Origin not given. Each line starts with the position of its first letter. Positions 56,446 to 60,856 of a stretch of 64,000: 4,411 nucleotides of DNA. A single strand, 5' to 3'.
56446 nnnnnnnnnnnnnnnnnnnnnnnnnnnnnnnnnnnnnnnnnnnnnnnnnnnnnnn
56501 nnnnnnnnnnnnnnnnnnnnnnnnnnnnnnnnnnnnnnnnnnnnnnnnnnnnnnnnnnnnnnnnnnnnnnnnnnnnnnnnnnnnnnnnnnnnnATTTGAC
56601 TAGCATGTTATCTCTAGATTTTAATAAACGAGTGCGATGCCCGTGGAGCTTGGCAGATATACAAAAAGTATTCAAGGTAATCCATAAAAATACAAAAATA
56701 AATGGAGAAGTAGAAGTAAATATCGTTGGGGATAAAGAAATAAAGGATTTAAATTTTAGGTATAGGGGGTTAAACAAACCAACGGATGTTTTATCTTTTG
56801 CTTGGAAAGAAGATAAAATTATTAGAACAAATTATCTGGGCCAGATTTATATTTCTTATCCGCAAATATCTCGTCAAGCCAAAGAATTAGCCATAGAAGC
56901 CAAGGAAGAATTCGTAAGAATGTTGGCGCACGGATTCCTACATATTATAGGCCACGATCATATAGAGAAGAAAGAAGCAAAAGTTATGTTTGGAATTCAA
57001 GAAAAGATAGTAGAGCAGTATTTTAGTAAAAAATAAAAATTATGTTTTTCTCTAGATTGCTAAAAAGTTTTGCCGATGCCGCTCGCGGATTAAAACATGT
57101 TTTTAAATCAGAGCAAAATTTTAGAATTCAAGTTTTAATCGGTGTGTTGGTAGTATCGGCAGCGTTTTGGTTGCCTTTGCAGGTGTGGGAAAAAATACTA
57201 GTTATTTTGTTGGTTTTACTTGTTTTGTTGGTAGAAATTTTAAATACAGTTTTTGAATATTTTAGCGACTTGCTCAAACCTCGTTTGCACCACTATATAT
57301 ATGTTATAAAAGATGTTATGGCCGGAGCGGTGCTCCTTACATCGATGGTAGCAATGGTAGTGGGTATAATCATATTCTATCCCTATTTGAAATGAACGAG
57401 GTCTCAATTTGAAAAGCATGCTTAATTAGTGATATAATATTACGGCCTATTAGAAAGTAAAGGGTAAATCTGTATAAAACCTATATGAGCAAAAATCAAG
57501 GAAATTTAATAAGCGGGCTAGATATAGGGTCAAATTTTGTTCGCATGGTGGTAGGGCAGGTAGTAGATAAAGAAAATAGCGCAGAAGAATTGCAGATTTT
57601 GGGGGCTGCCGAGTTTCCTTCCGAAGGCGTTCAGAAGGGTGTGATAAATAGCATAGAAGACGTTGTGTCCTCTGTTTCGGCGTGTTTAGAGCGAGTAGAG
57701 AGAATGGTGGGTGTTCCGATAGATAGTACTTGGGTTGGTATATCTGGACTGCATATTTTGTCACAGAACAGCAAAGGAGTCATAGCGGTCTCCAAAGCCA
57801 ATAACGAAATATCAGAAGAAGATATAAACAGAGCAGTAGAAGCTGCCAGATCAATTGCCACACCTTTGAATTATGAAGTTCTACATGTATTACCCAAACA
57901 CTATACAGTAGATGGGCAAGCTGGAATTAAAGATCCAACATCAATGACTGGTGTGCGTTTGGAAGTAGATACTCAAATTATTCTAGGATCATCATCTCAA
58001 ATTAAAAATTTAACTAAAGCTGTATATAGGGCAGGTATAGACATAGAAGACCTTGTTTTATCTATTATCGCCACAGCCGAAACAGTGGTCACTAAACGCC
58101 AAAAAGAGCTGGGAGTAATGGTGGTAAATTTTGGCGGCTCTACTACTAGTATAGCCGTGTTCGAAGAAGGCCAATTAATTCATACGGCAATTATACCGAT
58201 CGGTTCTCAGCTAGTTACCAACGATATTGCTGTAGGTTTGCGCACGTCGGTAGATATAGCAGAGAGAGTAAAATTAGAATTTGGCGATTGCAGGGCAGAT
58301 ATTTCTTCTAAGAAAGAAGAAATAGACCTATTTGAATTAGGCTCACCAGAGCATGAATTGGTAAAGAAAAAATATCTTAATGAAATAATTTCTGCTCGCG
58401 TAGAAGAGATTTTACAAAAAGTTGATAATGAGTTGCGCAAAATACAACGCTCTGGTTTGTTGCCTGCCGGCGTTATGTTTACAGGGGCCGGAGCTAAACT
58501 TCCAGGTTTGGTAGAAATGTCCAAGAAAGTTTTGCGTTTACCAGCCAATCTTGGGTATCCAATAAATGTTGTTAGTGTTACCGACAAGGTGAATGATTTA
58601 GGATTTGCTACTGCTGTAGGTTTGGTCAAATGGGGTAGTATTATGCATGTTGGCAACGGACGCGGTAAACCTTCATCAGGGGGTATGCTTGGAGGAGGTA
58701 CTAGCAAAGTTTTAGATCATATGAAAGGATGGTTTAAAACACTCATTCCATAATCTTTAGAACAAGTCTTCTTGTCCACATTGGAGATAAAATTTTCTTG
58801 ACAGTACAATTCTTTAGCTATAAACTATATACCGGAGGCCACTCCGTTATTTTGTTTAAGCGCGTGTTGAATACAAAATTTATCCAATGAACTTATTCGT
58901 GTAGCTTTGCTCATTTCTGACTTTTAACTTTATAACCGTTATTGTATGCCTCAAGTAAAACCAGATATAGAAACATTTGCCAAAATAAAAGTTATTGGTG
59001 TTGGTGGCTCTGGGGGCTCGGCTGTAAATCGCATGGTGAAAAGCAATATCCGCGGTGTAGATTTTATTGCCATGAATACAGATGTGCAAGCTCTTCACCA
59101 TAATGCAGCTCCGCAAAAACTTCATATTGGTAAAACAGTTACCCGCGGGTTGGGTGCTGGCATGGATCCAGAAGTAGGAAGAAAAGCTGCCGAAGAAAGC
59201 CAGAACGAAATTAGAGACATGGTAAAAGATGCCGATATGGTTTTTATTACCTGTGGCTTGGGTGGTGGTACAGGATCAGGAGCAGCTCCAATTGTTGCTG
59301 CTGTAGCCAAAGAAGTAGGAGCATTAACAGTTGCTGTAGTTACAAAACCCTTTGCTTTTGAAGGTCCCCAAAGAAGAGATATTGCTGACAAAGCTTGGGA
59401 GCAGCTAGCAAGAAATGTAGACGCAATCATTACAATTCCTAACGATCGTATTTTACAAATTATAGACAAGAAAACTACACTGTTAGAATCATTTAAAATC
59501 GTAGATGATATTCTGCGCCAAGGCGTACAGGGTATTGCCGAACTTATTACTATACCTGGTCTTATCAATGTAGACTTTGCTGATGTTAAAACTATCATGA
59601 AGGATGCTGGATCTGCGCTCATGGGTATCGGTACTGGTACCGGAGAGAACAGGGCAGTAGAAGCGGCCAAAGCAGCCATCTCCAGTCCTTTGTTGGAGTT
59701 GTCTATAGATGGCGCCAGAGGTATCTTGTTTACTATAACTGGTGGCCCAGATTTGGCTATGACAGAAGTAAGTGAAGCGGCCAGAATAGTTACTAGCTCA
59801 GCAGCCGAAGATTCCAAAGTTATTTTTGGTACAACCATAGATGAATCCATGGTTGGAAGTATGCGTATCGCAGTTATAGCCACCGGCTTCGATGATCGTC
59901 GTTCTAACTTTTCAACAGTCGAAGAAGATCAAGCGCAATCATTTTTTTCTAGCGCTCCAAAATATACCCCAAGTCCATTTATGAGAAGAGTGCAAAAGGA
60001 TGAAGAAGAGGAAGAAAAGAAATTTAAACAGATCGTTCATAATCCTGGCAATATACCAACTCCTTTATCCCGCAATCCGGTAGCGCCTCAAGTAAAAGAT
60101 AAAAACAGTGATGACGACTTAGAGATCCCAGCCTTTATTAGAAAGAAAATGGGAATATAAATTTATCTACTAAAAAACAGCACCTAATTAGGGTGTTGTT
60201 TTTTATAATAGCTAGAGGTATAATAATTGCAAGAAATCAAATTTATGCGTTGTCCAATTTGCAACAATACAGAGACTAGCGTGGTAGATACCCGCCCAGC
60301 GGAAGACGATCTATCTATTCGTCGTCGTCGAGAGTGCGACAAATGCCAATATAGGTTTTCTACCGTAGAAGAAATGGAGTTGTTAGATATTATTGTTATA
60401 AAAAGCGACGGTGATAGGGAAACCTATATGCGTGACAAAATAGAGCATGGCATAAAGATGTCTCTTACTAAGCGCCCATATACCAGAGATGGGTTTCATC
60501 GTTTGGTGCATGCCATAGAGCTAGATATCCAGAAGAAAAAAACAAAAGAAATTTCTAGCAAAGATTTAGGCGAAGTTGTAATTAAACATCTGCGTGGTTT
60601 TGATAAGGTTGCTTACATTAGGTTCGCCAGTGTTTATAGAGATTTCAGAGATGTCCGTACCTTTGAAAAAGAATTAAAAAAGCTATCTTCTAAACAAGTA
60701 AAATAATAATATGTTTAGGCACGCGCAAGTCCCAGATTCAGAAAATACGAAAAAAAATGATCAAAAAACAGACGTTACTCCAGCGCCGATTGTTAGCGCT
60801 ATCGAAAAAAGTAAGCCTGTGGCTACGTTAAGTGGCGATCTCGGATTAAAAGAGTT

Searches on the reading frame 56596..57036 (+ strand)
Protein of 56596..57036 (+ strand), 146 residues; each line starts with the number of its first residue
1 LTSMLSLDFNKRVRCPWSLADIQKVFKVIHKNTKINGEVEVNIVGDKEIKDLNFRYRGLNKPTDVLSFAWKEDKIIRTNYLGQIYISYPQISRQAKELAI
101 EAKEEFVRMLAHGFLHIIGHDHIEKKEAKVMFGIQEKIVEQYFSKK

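Call 32: search_protein_families(library=pfam, proteins=[window:56596-57036:+], max_evalue=0.001)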
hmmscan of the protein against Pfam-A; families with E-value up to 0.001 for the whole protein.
window:56596-57036:+ (146 aa): 1 family
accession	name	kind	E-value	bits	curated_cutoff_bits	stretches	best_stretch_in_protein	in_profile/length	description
PF02130.23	YbeY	-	1.5e-33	115.9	25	1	22-141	11-128/129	Endoribonuclease YbeY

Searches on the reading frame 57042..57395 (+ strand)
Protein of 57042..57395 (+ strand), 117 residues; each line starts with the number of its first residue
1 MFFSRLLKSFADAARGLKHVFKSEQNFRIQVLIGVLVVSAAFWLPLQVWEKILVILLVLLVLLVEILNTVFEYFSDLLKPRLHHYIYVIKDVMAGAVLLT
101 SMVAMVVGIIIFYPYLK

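Call 32: search_protein_families(library=pfam, proteins=[window:57042-57395:+], max_evalue=0.001)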
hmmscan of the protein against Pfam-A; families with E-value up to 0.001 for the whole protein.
window:57042-57395:+ (117 aa): 1 family
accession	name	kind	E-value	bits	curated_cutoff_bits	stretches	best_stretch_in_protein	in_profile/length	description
PF01219.24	DAGK_prokar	-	8.5e-29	99.8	22.3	1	13-112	3-102/102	Prokaryotic diacylglycerol kinase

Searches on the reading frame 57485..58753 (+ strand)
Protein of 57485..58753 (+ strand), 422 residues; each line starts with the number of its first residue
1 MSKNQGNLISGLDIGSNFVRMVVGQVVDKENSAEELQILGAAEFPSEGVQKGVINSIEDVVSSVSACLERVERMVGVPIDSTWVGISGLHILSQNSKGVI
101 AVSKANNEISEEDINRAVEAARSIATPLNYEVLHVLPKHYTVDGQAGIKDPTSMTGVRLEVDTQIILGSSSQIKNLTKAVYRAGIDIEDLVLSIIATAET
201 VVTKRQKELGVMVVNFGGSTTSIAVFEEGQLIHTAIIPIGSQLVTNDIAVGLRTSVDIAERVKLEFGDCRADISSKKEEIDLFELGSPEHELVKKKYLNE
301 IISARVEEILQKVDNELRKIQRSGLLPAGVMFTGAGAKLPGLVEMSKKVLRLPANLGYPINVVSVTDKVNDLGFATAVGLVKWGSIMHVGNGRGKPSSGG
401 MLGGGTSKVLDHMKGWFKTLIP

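Call 33: search_protein_families(library=pfam, proteins=[window:57485-58753:+], max_evalue=0.01)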
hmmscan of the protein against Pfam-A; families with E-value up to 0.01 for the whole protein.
window:57485-58753:+ (422 aa): 5 families
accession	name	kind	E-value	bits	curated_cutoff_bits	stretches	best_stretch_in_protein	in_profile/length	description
PF14450.12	FtsA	-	3.7e-32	111.8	31.8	1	212-379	1-127/127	Cell division protein FtsA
PF02491.25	SHS2_FTSA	-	1.3e-27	96.4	25.4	1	88-166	1-78/79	SHS2 domain inserted in FTSA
PF06723.19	MreB_Mbl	-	1.1e-10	41.3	27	1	207-356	143-303/327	MreB/Mbl protein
PF11104.14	PilM_2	-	2.2e-06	27.3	27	1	185-265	155-236/340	Type IV pilus assembly protein PilM;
PF06277.17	EutA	-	6.6e-06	25.7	27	1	182-249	118-183/475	Ethanolamine utilisation protein EutA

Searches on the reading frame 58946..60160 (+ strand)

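Call 33: search_protein_families(library=pfam, proteins=[window:58946-60160:+], max_evalue=0.01)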
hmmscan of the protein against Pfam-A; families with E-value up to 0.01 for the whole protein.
window:58946-60160:+ (404 aa): 4 families
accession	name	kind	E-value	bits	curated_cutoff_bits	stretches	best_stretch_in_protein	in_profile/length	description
PF00091.31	Tubulin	-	5.7e-49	167.4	33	1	13-174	1-190/190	Tubulin/FtsZ family, GTPase domain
PF12327.13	FtsZ_C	-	2.3e-32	111.6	27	1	222-316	1-95/95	FtsZ family, C-terminal domain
PF04055.27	Radical_SAM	-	0.00011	22.9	29.5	1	78-220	22-165/166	Radical SAM superfamily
PF13809.12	Tubulin_2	-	0.0016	18.2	27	0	70-120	116-185/356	Tubulin like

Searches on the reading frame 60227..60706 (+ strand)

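Call 33: search_protein_families(library=pfam, proteins=[window:60227-60706:+], max_evalue=0.01)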
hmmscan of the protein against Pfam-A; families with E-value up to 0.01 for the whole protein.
window:60227-60706:+ (159 aa): 2 families
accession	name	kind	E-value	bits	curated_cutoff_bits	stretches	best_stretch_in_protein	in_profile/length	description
PF03477.21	ATP-cone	-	4.3e-19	69.3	25.8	1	56-142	2-87/88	ATP cone domain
PF22811.2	Zn_ribbon_NrdR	-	1.7e-18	66.7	27.2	1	7-48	1-42/42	Transcriptional repressor NrdR-like, N-terminal domain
